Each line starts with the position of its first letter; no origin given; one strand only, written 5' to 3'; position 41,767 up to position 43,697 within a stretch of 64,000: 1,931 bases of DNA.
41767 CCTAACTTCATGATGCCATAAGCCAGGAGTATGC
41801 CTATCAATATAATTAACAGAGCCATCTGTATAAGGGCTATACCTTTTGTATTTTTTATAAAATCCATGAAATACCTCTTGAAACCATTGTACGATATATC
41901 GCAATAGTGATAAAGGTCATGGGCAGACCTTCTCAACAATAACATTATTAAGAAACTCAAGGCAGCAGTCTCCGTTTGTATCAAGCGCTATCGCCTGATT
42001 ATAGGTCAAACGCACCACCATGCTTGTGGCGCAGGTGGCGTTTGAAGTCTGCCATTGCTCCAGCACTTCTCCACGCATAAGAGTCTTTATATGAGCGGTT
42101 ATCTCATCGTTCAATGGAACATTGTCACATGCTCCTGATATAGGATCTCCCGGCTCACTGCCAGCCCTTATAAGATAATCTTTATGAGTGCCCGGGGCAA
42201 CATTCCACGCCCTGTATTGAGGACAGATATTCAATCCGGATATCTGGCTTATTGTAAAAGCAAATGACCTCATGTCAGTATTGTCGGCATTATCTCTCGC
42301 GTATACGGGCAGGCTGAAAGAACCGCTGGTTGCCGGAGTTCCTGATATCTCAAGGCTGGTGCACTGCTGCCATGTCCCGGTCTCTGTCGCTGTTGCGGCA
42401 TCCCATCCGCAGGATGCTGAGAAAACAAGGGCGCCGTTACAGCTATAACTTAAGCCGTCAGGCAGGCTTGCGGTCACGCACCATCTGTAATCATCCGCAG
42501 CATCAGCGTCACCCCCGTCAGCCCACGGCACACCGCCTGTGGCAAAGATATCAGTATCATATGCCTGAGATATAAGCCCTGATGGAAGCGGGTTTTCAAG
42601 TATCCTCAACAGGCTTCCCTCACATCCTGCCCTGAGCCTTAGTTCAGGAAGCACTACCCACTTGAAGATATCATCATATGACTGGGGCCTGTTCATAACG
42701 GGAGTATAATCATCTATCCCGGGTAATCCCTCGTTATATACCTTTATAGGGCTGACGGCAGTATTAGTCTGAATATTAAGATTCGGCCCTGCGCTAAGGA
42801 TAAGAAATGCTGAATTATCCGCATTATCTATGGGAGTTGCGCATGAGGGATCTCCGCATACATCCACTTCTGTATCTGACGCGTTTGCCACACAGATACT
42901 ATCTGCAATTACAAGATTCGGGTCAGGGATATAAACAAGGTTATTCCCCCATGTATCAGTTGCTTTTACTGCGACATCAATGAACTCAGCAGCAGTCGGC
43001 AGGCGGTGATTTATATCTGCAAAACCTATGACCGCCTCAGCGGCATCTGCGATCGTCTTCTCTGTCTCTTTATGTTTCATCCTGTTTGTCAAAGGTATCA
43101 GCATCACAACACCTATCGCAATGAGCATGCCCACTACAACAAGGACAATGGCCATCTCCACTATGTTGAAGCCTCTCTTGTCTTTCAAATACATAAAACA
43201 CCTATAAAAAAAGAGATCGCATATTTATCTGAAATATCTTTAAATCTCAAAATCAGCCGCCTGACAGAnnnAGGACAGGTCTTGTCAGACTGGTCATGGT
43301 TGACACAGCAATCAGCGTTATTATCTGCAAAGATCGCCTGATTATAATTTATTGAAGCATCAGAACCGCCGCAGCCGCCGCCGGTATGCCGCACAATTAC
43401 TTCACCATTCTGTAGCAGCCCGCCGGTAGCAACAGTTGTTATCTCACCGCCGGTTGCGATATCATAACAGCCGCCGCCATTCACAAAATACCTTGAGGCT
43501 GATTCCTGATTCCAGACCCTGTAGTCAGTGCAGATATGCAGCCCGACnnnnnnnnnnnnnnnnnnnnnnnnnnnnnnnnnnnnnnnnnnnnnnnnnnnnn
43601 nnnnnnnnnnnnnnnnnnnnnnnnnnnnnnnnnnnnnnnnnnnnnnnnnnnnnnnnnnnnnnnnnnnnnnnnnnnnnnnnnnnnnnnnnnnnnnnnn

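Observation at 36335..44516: Family of five giant pilin paralogs (415-653 aa) with a shared multi-domain body and variable C-terminal modules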

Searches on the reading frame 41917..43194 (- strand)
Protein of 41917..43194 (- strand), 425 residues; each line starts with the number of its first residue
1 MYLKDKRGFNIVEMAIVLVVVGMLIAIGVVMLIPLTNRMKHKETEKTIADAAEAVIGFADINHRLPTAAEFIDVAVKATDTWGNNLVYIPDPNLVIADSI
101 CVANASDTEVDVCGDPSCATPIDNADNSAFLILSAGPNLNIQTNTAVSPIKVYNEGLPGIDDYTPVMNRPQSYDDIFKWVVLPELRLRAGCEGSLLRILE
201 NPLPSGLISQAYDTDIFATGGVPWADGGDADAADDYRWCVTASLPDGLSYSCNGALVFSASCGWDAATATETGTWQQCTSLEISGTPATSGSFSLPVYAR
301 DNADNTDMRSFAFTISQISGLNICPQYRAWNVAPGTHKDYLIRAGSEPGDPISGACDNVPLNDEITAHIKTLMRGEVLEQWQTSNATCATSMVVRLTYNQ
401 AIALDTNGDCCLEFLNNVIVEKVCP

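Call 3: search_protein_families(library=pfam, proteins=[window:41917-43194:-], max_evalue=0.1)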
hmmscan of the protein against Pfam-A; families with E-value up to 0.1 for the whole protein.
window:41917-43194:- (425 aa): 1 family
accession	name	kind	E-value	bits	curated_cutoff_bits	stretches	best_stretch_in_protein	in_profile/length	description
PF05345.18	He_PIG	-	0.0042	17.9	24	1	244-315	48-95/96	Putative Ig domain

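Call 8: search_protein_families(library=ncbifam, proteins=[window:41917-43194:-], max_evalue=0.01)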
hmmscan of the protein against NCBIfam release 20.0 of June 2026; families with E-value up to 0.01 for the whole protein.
window:41917-43194:- (425 aa): 5 families
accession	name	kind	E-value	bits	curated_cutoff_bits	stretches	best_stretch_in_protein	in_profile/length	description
TIGR01710.1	typeII_sec_gspG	equivalog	9.7e-06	25.6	88.85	1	7-78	1-72/134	type II secretion system major pseudopilin GspG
TIGR02532.1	IV_pilin_GFxxxE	domain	0.00034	20.3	16.3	1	6-28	1-23/24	prepilin-type N-terminal cleavage/methylation domain-containing protein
NF041775.1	typeIV_PilA_Myxo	equivalog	0.0023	18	400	1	6-49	10-53/214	type IV pilin protein PilA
NF040999.1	pilin_ComGC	equivalog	0.003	17.7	75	1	7-45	2-34/84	competence type IV pilus major pilin ComGC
NF038303.1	EPS_HpsB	equivalog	0.008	16.2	150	0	6-56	2-52/211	hormogonium polysaccharide secretion pseudopilin HpsB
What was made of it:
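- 41917..43194 (-): P4, a 425-aa modular prepilin with N-terminus RG|FNIVEM. Same four modules as P5: Ig domain at 42235-42591 and D3 at 41920-42234. TIGR02532 at 20.3 bits against a cut-off of 16.3 (call 8).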

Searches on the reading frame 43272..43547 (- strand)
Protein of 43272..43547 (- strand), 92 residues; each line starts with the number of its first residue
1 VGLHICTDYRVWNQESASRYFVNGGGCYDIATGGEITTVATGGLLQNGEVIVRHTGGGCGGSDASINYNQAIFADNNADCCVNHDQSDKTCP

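Call 54: predict_structure(alignment_id=A5)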
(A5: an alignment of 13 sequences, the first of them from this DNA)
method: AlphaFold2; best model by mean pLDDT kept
length: 92 residues; sequences in the alignment: 13
mean_pLDDT: 93.6   pTM: 0.85
mean pLDDT of the five models: 93.6, 93.5, 93.5, 92.4, 92.2
residues with pLDDT >= 90: 80; 70-90: 10; 50-70: 2; < 50: 0
segments of 3 or more residues with pLDDT < 50: none
pLDDT, mean of each block of 10 residues (from residue 1): 86 95 96 96 96 90 94 94 96 88
secondary structure, 60 per line:
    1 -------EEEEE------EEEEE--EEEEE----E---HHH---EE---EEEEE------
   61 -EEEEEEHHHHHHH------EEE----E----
elements in order: E8-12 E19-23 E26-30 E50-54 E62-67 H68-74 E81-83
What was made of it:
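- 43269..44516 (-): P5, a 415-aa modular prepilin. Leader and α1 helix at 44328-44516; pilin head at 43938-44327; He_PIG-like Ig domain at 43542-43910; end domain D3 at 43272-43541. D3 modelled alone at pLDDT 93.6 (call 54).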

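Call 57: fold_search(model_id=the predicted structure, library=pdb)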
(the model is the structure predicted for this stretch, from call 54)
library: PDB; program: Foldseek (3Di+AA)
matches with E <= 10: 217; with E <= 0.001: 0
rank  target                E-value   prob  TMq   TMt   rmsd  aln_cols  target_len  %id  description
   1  7pmx_A                3.7e-01  0.20  0.29  0.05  10.5        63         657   11  HsPepT1 bound to Ala-Phe in the outward facing open conformation (released 2021-10-20)
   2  5a9d_A                6.1e-01  0.47  0.40  0.22   3.5        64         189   12  Crystal structure of the extracellular domain of PepT1 (released 2015-09-09)
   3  7pmw_A                6.9e-01  0.16  0.28  0.05  10.9        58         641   10  HsPepT1 bound to Ala-Phe in the outward facing occluded conformation (released 2021-10-20)
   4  4jru                  1.1e+00  0.33  0.36  0.18   2.9        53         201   15  Structure of haze forming proteins in white wines: Vitis vinifera thaumatin-like proteins (released 2014-04-02)
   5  2i45_D                1.1e+00  0.18  0.34  0.32   6.2        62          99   14  Crystal structure of protein NMB1881 from Neisseria meningitidis (released 2006-09-19)
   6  9hyb_C                1.1e+00  0.08  0.29  0.21   7.3        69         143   14  CRYSTAL STRUCTURE OF THE SMARCA2-VCB-COMPLEX WITH PROTAC P3 (released 2025-11-12)
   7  7u8t_A                1.2e+00  0.20  0.36  0.08   7.2        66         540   12  Vps13 adaptor binding domain in complex with Mcp1 PxP motif peptide (released 2022-03-30)
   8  7khh_C                1.3e+00  0.08  0.30  0.21   7.2        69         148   14  Ternary complex of VHL/BRD4-BD1/Compound9 (4-(3,5-difluoropyridin-2-yl)-N-(11-(((S)-1-((2S,4R)-4-hydroxy-2-((4-(4-meth (released 2021-02-24)
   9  9bju_C                1.4e+00  0.08  0.29  0.21   7.3        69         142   14  Crystal structure of the complex between VHL, ElonginB, ElonginC, and compound 5 (released 2024-05-29)
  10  9hyb_I                1.6e+00  0.12  0.35  0.24   7.0        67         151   12  CRYSTAL STRUCTURE OF THE SMARCA2-VCB-COMPLEX WITH PROTAC P3 (released 2025-11-12)
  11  4iif_A                1.7e+00  0.03  0.21  0.04  15.5        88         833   10  Crystal structure of beta-glucosidase 1 from Aspergillus aculeatus in complex with castanospermine (released 2013-04-10)
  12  4l2j                  1.8e+00  0.16  0.33  0.16   4.0        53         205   17  Crystal Structure of Osmotin, an antifungal laticifer protein (released 2014-06-04)
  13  6gmn_C                1.8e+00  0.08  0.32  0.24   7.9        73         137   12  pVHL:EloB:EloC in complex with methyl 4H-furo[3,2-b]pyrrole-5-carboxylate (released 2018-08-08)
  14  4w9f_C                1.8e+00  0.07  0.30  0.22   7.2        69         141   14  pVHL:EloB:EloC in complex with (2S,4R)-1-(3,3-dimethylbutanoyl)-4-hydroxy-N-(4-(4-methylthiazol-5-yl)benzyl)pyrrolidin (released 2014-09-10)
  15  5t35_D                1.8e+00  0.06  0.30  0.21   7.3        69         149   14  The PROTAC MZ1 in complex with the second bromodomain of Brd4 and pVHL:ElonginC:ElonginB (released 2017-03-08)
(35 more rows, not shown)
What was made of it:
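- Tried and rejected: Foldseek of D3 alone (call 57).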
